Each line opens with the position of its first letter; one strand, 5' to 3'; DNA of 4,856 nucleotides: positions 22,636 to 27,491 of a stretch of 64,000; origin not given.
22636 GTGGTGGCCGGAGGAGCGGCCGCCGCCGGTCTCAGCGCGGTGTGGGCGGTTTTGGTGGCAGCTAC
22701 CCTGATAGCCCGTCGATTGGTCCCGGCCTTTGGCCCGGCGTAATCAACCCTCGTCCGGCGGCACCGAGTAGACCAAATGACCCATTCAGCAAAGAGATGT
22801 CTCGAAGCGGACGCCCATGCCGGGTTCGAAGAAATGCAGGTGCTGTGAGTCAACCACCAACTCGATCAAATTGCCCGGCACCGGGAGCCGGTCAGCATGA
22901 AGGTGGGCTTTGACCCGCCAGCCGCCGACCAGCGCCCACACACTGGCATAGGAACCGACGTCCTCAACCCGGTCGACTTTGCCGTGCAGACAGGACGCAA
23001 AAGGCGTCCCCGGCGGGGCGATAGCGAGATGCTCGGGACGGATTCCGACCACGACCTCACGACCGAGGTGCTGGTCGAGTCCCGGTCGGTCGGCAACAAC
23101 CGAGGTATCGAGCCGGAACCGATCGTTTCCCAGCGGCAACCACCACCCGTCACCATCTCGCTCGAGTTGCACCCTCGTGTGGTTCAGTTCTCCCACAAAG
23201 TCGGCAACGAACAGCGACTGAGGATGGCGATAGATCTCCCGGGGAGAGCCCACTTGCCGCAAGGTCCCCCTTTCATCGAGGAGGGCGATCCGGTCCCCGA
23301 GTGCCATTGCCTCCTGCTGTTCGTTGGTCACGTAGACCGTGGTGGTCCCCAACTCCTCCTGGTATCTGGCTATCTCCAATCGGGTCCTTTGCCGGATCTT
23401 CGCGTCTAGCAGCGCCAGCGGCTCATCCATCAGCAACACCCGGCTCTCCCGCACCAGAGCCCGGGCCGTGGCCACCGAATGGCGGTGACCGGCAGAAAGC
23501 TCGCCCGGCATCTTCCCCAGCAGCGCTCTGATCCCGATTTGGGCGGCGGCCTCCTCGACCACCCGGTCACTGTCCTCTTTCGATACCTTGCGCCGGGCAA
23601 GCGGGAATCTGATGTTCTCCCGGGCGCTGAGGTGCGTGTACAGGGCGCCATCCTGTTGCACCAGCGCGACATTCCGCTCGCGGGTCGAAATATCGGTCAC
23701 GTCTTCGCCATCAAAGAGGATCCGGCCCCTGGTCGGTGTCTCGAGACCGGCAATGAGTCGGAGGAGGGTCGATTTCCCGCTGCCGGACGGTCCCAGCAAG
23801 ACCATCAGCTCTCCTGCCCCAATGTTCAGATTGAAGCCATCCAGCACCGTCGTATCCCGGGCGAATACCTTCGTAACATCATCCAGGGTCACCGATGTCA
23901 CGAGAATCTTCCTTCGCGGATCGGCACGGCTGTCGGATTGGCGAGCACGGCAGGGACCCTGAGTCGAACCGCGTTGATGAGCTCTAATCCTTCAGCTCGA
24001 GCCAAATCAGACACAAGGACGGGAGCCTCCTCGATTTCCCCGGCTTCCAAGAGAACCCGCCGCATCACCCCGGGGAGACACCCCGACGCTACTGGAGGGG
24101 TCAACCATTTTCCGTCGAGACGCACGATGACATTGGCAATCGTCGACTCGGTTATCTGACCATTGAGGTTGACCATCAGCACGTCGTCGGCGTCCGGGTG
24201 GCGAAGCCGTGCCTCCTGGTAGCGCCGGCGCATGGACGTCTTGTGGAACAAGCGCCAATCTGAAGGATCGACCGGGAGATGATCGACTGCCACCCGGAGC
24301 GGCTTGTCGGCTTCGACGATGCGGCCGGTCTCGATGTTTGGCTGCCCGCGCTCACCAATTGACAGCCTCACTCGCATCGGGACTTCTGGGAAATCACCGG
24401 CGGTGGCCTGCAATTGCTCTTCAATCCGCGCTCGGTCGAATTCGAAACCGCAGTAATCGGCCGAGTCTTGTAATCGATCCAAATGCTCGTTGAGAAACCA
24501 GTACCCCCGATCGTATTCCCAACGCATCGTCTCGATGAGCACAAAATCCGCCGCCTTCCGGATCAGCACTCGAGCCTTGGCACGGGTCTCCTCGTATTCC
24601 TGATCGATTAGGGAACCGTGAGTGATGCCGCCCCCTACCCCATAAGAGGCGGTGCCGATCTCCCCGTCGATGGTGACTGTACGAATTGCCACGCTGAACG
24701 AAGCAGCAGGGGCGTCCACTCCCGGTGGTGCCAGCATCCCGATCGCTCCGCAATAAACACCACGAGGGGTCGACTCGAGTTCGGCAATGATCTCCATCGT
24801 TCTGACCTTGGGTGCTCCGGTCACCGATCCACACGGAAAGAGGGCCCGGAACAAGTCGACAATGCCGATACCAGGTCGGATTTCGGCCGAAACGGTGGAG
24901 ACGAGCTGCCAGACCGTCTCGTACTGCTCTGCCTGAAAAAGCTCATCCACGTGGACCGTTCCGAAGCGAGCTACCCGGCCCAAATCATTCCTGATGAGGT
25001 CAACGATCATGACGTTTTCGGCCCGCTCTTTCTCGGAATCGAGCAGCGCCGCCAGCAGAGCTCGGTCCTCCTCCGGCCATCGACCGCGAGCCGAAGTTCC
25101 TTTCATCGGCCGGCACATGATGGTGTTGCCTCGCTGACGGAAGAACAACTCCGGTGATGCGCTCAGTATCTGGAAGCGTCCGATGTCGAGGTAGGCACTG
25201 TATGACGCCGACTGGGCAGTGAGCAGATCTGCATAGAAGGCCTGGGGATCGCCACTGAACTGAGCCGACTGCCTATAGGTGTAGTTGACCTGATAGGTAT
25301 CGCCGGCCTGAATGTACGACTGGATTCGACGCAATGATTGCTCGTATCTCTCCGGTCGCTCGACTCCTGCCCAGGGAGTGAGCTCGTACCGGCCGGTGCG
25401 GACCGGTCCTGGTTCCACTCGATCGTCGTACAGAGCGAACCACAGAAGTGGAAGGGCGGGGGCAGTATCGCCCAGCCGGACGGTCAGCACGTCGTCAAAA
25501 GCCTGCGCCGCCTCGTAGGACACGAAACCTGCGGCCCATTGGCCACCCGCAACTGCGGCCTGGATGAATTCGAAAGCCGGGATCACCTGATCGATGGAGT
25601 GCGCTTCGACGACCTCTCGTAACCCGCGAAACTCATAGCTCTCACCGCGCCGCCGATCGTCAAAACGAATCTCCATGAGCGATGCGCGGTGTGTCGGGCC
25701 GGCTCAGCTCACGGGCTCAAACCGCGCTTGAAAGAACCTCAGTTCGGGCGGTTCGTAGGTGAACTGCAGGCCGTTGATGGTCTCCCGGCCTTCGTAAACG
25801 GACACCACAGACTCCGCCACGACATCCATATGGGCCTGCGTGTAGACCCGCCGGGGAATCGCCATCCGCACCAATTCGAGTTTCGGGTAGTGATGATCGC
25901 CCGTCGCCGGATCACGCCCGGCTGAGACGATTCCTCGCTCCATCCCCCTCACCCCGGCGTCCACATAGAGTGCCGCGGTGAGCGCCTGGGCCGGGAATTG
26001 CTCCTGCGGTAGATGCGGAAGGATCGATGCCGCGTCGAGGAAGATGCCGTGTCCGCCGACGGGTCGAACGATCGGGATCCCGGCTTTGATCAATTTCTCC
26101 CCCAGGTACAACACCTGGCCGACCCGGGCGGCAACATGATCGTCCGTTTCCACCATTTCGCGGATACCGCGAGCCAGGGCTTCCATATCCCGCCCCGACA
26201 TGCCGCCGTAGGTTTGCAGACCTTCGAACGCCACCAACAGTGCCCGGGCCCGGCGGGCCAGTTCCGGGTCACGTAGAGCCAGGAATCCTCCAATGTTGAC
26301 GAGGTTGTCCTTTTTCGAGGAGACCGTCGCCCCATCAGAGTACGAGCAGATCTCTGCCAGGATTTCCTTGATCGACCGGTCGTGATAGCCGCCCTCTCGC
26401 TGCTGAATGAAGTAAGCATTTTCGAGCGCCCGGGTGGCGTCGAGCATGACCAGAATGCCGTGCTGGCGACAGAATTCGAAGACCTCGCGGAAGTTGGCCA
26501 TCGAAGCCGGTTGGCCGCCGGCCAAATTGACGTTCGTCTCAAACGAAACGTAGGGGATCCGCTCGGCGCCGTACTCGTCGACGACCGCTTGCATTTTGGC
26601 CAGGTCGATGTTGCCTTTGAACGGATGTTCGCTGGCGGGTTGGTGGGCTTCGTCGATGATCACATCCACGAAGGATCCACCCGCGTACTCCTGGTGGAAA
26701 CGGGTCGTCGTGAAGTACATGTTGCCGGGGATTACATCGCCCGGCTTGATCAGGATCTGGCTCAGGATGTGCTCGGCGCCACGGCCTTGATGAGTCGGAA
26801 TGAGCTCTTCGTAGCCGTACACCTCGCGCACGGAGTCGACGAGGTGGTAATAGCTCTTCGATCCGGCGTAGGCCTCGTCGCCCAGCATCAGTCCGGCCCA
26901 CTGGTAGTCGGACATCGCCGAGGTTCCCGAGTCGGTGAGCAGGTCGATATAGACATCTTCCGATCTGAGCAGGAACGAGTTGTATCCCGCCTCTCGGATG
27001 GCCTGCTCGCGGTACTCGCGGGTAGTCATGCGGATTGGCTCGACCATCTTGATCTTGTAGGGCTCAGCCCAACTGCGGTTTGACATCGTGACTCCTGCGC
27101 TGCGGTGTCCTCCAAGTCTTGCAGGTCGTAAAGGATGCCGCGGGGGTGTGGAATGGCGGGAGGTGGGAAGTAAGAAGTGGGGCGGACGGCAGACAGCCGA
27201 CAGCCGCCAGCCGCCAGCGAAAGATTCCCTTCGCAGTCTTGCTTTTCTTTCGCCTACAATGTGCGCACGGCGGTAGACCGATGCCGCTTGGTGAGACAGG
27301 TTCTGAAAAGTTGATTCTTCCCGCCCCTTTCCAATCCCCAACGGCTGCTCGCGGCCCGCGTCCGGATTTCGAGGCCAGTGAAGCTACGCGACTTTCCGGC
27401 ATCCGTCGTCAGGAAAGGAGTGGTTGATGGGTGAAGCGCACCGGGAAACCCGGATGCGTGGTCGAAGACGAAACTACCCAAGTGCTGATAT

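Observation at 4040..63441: Phase-coherent heptanucleotide word arrays fill about half of the larger intergenic spacers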

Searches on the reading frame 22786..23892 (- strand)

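Call 92: search_protein_families(library=pfam, proteins=[window:22786-23892:-], max_evalue=0.001)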
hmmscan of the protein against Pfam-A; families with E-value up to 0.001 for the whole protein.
window:22786-23892:- (368 aa): 5 families
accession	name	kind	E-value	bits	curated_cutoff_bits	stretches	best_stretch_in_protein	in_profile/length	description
PF00005.33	ABC_tran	-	5.6e-32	111.7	25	1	17-160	1-137/137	ABC transporter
PF08402.16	TOBE_2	-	6.2e-08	33.1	21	1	282-355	1-76/76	TOBE domain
PF17912.7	OB_MalK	-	4.7e-06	27.8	27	1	238-289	7-53/53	MalK OB fold domain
PF13191.12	AAA_16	-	0.00018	22.5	32.6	1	22-71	19-64/167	AAA ATPase domain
PF13304.12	AAA_21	-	0.00051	20.6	27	0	29-59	1-48/304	AAA domain, putative AbiEii toxin, Type IV TA system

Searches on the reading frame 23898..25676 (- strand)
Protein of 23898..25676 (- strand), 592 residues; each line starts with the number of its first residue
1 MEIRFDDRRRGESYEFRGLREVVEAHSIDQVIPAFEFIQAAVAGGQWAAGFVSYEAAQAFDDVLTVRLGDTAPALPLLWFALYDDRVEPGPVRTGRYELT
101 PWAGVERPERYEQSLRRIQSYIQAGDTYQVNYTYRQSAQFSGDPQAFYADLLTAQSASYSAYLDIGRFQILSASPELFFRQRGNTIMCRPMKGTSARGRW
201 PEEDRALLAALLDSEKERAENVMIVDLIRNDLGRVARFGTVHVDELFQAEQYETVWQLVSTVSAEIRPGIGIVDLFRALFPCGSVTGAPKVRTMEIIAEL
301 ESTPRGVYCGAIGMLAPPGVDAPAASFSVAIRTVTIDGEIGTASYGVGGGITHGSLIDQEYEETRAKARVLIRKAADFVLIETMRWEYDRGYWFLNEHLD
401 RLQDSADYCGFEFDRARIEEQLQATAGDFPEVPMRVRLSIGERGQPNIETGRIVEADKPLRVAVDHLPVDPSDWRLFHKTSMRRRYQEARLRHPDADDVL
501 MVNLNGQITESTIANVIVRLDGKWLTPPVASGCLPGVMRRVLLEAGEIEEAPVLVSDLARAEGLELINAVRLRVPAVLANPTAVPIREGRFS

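Call 9: search_protein_families(library=pfam, proteins=[window:23898-25676:-])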
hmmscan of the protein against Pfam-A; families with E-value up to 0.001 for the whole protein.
window:23898-25676:- (592 aa): 2 families
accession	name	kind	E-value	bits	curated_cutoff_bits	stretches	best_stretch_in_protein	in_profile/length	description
PF00425.24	Chorismate_bind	-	1.1e-85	287.7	27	1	109-367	3-257/257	chorismate binding enzyme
PF01063.24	Aminotran_4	-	6.5e-35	121.4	28.5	1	380-575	2-219/223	Amino-transferase class IV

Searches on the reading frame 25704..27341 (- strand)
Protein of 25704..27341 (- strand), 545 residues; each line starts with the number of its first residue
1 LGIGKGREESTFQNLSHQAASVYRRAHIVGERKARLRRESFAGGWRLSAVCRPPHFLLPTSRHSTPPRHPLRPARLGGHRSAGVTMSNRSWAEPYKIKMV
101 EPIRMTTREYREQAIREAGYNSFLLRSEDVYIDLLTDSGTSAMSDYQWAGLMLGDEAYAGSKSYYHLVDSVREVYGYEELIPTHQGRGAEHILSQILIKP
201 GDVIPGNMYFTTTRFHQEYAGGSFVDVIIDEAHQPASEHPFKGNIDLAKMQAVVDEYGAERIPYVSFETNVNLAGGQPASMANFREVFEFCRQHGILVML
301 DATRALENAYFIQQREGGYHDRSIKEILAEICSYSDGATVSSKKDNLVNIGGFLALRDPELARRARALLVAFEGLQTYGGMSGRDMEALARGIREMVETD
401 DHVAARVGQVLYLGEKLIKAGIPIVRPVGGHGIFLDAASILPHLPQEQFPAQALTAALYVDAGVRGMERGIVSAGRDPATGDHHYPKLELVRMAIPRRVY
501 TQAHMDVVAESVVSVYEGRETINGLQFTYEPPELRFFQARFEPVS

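Call 9: search_protein_families(library=pfam, proteins=[window:25704-27341:-])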
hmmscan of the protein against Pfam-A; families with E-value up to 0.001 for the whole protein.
window:25704-27341:- (545 aa): 1 family
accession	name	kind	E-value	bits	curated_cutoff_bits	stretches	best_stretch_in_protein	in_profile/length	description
PF01212.27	Beta_elim_lyase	-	2.1e-78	264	27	1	133-510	1-287/288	Beta-eliminating lyase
